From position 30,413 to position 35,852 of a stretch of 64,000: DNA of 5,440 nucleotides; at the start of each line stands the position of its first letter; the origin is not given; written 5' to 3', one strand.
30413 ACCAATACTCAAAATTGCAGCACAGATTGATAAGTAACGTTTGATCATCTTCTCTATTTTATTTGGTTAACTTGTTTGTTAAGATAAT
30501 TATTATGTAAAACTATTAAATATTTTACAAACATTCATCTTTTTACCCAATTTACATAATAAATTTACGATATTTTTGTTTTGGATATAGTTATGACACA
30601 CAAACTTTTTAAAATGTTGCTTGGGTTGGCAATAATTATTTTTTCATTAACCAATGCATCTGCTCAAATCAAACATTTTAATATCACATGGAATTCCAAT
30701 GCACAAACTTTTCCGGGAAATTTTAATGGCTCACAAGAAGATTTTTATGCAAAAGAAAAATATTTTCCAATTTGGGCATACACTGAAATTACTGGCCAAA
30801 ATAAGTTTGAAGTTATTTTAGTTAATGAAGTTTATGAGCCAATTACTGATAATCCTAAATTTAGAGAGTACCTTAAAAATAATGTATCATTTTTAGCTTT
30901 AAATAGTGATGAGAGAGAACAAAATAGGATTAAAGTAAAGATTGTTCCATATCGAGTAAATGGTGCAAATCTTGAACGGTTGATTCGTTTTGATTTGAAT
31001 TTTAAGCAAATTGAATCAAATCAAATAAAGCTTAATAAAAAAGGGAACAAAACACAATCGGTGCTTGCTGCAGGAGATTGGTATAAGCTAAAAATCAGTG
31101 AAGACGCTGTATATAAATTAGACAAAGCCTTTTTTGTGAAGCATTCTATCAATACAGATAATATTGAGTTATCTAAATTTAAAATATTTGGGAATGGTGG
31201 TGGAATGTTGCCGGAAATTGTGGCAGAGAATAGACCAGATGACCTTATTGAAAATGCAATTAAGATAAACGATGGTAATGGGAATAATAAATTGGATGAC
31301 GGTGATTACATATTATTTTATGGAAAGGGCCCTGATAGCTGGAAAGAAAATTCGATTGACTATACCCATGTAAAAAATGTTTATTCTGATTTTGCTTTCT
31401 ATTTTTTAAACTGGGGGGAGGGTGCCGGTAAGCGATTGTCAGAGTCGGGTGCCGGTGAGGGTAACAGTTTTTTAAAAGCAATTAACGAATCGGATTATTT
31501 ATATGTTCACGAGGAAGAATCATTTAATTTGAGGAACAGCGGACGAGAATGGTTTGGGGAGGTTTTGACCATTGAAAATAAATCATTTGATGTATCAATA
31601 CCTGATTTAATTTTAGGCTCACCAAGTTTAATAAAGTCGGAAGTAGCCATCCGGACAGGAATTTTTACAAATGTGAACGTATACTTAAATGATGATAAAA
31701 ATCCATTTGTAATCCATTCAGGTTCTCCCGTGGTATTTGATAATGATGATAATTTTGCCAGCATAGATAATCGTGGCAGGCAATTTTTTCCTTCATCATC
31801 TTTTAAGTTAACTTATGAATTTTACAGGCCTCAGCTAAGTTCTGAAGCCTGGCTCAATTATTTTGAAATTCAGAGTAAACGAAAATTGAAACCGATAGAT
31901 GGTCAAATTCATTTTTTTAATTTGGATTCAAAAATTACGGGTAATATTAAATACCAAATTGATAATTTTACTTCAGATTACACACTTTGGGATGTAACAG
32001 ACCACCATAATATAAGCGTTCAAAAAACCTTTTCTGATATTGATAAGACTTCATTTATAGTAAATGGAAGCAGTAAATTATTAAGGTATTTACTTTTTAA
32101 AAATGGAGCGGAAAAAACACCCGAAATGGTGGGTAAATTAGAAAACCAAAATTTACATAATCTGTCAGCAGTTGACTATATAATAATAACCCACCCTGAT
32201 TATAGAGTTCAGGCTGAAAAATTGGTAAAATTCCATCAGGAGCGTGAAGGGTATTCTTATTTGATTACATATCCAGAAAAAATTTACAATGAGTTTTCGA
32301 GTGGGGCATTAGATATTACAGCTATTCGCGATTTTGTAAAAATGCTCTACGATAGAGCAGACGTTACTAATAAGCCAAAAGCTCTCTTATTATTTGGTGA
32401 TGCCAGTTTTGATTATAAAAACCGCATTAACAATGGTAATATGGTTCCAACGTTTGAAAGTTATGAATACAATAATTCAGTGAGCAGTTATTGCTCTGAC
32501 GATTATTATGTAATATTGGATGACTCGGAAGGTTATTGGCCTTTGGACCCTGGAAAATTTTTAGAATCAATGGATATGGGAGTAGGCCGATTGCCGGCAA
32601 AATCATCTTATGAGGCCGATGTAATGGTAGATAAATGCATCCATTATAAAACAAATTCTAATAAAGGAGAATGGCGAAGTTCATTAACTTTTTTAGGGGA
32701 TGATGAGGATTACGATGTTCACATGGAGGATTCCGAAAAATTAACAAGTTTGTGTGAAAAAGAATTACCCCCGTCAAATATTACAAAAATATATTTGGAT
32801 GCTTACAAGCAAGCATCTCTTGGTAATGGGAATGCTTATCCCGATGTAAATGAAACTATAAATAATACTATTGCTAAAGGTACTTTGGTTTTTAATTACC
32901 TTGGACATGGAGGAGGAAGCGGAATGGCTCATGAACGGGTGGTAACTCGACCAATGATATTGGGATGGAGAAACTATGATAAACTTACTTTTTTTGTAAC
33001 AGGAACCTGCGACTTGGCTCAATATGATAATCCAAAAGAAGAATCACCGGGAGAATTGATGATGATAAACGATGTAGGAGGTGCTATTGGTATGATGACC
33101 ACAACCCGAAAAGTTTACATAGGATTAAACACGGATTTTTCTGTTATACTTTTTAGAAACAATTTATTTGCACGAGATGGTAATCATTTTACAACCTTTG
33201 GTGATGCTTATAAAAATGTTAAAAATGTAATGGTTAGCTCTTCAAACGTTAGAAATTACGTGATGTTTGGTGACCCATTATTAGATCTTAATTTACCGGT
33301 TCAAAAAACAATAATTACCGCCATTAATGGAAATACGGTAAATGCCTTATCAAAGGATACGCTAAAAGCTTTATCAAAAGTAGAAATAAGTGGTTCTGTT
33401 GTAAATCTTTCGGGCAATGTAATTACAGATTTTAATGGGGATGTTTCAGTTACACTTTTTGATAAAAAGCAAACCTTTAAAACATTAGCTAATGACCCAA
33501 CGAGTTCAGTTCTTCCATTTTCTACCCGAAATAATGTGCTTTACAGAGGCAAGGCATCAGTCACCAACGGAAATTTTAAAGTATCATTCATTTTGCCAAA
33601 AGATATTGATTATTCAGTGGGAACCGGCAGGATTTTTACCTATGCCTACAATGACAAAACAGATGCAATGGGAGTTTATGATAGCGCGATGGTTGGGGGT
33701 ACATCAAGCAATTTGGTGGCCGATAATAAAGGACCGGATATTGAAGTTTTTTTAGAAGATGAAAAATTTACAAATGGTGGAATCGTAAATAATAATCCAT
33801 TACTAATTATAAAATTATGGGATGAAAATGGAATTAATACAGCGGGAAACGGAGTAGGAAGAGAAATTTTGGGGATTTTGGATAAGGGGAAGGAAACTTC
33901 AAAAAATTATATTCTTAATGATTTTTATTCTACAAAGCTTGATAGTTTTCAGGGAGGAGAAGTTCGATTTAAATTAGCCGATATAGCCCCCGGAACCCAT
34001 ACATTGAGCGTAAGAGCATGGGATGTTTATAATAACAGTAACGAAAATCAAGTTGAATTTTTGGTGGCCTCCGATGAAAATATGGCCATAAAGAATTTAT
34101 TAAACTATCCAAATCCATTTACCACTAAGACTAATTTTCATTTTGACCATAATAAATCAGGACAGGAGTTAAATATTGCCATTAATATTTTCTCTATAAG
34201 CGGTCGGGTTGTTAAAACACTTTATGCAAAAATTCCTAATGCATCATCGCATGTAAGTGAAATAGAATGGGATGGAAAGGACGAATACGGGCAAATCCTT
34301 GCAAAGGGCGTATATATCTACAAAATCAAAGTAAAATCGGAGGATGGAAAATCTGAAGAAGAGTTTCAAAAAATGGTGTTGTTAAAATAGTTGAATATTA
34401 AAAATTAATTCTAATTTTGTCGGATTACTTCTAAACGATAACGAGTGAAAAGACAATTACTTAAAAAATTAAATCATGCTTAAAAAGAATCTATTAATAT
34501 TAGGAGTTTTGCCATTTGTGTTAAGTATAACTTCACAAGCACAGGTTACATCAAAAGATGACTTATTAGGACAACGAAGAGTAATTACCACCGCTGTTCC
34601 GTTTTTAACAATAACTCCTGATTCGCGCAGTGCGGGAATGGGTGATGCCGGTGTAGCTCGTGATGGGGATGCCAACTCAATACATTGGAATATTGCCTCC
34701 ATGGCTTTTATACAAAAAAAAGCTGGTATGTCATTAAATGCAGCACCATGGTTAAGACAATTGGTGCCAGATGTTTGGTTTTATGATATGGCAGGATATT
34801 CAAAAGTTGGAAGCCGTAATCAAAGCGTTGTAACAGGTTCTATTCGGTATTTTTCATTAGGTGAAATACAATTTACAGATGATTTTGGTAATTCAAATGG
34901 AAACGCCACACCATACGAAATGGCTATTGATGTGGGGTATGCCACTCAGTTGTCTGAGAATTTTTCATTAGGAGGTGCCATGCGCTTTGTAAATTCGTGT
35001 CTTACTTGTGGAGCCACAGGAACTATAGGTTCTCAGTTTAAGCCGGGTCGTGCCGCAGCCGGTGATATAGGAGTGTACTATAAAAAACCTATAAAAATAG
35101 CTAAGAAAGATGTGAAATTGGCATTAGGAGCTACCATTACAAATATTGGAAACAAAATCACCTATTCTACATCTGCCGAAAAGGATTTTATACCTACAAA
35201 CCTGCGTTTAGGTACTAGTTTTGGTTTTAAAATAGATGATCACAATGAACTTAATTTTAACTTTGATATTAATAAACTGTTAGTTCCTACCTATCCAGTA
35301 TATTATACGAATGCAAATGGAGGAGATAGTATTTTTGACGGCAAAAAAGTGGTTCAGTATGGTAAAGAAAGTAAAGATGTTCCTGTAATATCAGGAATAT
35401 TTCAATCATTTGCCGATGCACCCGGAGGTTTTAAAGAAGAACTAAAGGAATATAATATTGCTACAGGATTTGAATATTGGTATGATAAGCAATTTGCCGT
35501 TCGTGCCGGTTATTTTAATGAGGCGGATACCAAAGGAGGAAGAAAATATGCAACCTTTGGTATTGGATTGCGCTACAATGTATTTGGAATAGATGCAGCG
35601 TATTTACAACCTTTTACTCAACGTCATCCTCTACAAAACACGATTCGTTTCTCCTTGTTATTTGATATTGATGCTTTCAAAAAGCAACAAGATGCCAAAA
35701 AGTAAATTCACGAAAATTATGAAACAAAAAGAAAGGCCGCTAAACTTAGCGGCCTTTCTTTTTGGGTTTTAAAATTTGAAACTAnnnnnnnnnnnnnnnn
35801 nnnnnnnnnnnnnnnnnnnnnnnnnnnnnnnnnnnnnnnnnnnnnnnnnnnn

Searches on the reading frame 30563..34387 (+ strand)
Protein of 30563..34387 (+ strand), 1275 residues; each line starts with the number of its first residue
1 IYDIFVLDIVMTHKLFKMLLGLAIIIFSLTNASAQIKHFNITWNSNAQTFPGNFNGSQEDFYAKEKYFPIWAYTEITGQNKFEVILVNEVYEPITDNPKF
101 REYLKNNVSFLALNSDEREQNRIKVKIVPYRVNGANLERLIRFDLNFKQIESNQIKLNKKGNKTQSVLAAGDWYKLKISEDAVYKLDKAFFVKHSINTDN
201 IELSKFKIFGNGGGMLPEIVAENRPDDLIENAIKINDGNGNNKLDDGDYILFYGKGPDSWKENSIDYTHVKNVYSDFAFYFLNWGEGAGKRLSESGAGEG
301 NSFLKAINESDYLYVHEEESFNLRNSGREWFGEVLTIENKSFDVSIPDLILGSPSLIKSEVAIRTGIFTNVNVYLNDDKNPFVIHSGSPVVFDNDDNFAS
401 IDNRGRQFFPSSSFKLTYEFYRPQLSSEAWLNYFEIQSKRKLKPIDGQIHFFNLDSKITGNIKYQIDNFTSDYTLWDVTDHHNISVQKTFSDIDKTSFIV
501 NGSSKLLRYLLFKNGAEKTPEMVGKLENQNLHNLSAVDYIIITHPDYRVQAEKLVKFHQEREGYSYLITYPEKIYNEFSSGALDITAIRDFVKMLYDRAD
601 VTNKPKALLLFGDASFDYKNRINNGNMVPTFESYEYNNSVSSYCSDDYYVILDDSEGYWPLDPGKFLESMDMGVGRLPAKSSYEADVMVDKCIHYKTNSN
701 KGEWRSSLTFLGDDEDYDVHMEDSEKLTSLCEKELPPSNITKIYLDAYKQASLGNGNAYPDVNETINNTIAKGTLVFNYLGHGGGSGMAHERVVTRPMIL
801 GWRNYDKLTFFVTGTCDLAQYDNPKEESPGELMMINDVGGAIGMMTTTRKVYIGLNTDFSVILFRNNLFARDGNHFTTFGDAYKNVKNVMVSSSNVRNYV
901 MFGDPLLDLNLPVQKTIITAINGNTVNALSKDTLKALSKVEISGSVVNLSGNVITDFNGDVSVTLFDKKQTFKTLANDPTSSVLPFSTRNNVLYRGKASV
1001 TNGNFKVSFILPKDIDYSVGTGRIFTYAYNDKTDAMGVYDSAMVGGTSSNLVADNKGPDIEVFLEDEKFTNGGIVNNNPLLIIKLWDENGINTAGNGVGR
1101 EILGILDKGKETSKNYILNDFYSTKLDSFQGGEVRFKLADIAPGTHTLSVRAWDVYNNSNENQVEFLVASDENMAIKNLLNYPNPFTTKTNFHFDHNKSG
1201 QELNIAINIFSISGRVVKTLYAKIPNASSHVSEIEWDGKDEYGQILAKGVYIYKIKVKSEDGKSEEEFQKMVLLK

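Call 71: search_protein_families(library=pfam, proteins=[window:30563-34387:+], max_evalue=0.001)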
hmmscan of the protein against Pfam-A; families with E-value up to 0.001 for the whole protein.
window:30563-34387:+ (1275 aa): 3 families
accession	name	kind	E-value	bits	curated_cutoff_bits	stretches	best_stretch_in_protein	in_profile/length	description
PF01364.23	Peptidase_C25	-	8.9e-93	311.9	23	1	539-909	1-374/374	Peptidase family C25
PF13860.13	FlgD_ig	-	2.1e-05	24.8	27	1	1190-1260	10-76/79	FlgD Ig-like domain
PF18962.6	Por_Secre_tail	-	0.0003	21.5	27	1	1182-1259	2-66/75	Secretion system C-terminal sorting domain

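Call 73: search_protein_families(library=ncbifam, proteins=[window:30563-34387:+], max_evalue=0.00001)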
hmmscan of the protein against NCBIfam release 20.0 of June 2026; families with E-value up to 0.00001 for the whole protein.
window:30563-34387:+ (1275 aa): 4 families
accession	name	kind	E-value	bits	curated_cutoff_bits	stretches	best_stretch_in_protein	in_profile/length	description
NF033707.1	T9SS_sortase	equivalog_domain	0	1209.8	420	1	167-1274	1-1095/1095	type IX secretion system sortase PorU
NF052324.1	PorU_rel_Nterm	equivalog_domain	2.8e-41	141.6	450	1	173-969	32-824/879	putative type IX secretion system sortase PorU2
NF052318.1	T9SS_sortase_N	equivalog_domain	1.1e-07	32.1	40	1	21-146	6-140/140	type IX secretion system sortase PorU, long form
TIGR04183.1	Por_Secre_tail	domain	1.3e-07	31.5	23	1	1182-1259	2-62/72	T9SS type A sorting domain-containing protein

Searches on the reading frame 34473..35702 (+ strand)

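Call 73: search_protein_families(library=ncbifam, proteins=[window:34473-35702:+], max_evalue=0.00001)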
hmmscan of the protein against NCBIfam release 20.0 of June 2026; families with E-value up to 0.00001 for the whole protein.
window:34473-35702:+ (410 aa): 4 families
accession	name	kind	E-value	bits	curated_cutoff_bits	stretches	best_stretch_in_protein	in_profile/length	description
NF033710.1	T9SS_OM_PorV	equivalog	3.3e-139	464.2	250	1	19-399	7-367/367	type IX secretion system outer membrane channel protein PorV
NF033709.1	PorV_fam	subfamily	3.9e-119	398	90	1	39-399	1-326/326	PorV/PorQ family protein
NF033711.1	T9SS_PorQ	equivalog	8.9e-21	74.3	220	1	39-252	23-213/335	type IX secretion system protein PorQ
NF052325.1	PorVQ2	equivalog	4.2e-07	29.2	325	0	44-144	29-124/354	putative type IX sorting system protein PorV2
